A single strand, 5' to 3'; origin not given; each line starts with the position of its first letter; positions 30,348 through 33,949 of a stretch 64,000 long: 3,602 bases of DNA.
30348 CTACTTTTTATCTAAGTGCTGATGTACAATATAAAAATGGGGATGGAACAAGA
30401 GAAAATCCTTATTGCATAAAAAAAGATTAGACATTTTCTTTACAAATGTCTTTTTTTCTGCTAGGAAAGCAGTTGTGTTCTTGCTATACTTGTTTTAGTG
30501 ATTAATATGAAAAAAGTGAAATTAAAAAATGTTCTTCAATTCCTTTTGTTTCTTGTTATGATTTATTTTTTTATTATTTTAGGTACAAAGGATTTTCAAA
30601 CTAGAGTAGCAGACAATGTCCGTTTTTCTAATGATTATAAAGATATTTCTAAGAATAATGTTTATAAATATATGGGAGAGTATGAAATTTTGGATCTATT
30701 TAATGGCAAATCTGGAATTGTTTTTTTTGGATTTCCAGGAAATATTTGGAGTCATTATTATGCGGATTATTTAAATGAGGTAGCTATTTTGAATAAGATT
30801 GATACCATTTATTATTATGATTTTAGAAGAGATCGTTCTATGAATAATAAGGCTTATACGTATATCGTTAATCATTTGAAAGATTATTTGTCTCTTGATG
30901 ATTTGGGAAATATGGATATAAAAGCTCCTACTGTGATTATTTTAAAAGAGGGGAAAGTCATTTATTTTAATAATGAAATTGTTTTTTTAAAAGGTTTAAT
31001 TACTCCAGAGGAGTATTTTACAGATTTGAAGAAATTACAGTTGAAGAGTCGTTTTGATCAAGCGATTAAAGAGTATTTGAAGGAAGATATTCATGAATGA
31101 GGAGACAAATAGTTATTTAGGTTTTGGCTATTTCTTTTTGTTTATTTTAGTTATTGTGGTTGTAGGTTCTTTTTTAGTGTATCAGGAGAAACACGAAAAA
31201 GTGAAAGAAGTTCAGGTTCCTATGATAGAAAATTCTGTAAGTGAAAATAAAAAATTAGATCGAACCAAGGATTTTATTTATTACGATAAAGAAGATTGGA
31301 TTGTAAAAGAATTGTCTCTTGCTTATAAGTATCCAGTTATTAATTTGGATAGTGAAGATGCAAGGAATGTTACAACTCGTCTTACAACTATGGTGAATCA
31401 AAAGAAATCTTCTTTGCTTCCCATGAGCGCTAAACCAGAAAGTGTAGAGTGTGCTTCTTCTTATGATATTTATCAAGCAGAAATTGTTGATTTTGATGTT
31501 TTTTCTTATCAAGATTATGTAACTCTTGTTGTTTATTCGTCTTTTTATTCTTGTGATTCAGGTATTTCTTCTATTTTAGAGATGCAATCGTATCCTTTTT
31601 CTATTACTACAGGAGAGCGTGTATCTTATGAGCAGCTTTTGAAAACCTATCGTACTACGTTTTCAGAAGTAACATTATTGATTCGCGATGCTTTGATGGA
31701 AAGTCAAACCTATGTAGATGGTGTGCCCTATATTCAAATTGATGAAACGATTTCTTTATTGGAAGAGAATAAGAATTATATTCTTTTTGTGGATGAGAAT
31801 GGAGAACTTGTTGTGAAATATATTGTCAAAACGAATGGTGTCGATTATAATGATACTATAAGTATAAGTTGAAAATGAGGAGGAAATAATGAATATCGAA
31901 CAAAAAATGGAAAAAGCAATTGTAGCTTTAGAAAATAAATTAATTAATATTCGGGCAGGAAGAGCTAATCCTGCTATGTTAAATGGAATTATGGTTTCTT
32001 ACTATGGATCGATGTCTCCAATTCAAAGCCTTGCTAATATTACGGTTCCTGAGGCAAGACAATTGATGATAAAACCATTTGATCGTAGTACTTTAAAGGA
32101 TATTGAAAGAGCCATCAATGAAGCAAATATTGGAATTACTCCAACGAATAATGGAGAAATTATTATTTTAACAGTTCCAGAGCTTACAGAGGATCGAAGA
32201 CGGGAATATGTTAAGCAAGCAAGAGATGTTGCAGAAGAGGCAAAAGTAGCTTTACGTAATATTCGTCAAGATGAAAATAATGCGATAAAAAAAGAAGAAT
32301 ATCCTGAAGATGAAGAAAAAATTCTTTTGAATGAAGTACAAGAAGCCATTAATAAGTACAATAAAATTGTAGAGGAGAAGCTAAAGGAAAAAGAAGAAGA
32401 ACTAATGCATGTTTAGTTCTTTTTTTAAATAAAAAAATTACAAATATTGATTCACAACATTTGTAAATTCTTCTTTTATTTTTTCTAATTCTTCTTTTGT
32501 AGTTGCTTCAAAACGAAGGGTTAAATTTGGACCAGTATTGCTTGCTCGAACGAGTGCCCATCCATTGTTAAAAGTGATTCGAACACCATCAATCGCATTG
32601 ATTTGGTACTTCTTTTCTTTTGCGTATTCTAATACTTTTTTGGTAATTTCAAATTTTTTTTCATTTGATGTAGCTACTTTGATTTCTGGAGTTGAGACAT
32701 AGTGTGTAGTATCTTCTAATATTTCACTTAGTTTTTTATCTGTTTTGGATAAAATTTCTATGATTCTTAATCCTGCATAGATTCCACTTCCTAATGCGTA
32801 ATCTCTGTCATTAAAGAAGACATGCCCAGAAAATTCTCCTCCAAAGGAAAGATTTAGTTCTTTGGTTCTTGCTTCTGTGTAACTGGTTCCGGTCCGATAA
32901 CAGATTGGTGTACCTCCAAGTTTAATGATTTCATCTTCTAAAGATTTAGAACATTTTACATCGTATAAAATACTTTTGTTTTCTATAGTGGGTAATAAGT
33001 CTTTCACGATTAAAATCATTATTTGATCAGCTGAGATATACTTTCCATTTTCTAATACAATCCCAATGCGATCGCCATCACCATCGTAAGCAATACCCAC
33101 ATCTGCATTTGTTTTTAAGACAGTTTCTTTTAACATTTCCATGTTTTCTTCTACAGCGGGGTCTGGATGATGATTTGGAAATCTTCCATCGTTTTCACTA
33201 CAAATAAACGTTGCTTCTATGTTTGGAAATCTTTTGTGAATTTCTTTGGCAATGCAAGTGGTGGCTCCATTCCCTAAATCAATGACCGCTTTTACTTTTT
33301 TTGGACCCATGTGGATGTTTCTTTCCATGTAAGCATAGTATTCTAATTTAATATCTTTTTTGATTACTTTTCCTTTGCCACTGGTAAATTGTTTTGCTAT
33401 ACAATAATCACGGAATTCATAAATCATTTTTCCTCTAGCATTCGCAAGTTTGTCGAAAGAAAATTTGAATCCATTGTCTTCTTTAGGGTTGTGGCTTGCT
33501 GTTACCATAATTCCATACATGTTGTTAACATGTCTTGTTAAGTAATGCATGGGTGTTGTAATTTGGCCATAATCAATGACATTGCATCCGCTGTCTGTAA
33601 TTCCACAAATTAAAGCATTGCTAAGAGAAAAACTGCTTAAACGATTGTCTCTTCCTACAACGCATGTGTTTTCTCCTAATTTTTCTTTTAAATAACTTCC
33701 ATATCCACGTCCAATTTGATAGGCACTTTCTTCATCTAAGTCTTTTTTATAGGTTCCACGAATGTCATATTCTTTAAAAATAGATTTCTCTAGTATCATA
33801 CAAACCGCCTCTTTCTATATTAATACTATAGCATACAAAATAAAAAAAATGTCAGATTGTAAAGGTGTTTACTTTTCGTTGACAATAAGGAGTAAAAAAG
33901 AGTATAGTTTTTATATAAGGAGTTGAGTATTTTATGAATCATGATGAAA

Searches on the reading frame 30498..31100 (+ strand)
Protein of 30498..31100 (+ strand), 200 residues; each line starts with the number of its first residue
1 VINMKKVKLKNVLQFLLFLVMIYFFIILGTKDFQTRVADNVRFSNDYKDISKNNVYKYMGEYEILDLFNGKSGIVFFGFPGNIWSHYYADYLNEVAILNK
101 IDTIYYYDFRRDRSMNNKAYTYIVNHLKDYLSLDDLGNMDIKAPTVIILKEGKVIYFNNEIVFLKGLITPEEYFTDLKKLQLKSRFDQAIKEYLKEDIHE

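Call 6: search_protein_families(library=pfam, proteins=[window:30498-31100:+], max_evalue=1)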
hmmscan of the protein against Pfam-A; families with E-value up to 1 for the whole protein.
window:30498-31100:+ (200 aa): 0 families

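Call 7: search_protein_families(library=ncbifam, proteins=[window:30498-31100:+], max_evalue=1)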
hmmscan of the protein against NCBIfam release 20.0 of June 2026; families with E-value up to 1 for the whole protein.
window:30498-31100:+ (200 aa): 0 families

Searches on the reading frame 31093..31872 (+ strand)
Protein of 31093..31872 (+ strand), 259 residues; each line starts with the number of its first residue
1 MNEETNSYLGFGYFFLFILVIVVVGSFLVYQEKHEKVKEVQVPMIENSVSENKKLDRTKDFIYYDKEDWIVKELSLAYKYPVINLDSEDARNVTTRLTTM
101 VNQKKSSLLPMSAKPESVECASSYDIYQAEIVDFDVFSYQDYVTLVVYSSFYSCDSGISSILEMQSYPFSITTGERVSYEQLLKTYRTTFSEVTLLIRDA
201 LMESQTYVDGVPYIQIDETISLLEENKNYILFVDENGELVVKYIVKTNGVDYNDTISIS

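Call 6: search_protein_families(library=pfam, proteins=[window:31093-31872:+], max_evalue=1)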
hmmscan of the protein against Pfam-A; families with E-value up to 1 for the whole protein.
window:31093-31872:+ (259 aa): 3 families
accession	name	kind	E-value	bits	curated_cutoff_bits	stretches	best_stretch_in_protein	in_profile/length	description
PF05124.17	S_layer_C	-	0.011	15.9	23.9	1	23-231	39-114/177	S-layer like family, outer domain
PF12698.13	ABC2_membrane_3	-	0.056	13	31.6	1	4-44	156-199/347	ABC-2 family transporter protein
PF24486.1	DUF7583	-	0.17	12.4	27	1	37-81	44-88/100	Domain of unknown function (DUF7583)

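Call 7: search_protein_families(library=ncbifam, proteins=[window:31093-31872:+], max_evalue=1)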
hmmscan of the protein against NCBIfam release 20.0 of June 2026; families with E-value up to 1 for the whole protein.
window:31093-31872:+ (259 aa): 1 family
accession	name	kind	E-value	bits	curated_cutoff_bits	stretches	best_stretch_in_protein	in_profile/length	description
NF008528.1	PRK11463.1-2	subfamily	0.023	14.7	40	1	7-53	20-66/109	FxsA family membrane protein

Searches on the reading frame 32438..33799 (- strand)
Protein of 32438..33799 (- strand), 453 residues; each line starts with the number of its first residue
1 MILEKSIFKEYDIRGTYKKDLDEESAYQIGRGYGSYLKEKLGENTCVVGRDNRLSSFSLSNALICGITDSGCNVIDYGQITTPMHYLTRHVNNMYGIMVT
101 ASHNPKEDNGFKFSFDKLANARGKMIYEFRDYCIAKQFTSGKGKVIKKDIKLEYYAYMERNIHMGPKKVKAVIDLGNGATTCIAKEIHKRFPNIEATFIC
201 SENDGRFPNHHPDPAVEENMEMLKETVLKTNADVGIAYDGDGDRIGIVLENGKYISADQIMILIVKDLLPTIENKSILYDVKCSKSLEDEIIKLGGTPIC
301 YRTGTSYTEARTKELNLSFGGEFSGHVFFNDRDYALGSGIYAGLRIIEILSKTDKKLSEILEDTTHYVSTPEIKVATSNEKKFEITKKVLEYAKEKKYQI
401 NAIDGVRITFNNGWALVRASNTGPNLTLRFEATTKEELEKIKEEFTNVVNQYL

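Call 50: search_protein_families(library=pfam, proteins=[window:32438-33799:-], max_evalue=0.01)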
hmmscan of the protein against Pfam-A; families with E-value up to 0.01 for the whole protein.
window:32438-33799:- (453 aa): 4 families
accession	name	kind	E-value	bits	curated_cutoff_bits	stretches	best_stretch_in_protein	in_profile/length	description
PF02878.22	PGM_PMM_I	-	9e-32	110.1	22.5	1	6-114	2-112/138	Phosphoglucomutase/phosphomannomutase, alpha/beta/alpha domain I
PF02880.22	PGM_PMM_III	-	1.8e-20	73.6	20.7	1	257-364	2-111/115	Phosphoglucomutase/phosphomannomutase, alpha/beta/alpha domain III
PF02879.22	PGM_PMM_II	-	4.9e-18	66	29.3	1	154-252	3-103/103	Phosphoglucomutase/phosphomannomutase, alpha/beta/alpha domain II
PF00408.26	PGM_PMM_IV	-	1.5e-13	51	23.1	1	372-447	1-67/68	Phosphoglucomutase/phosphomannomutase, C-terminal domain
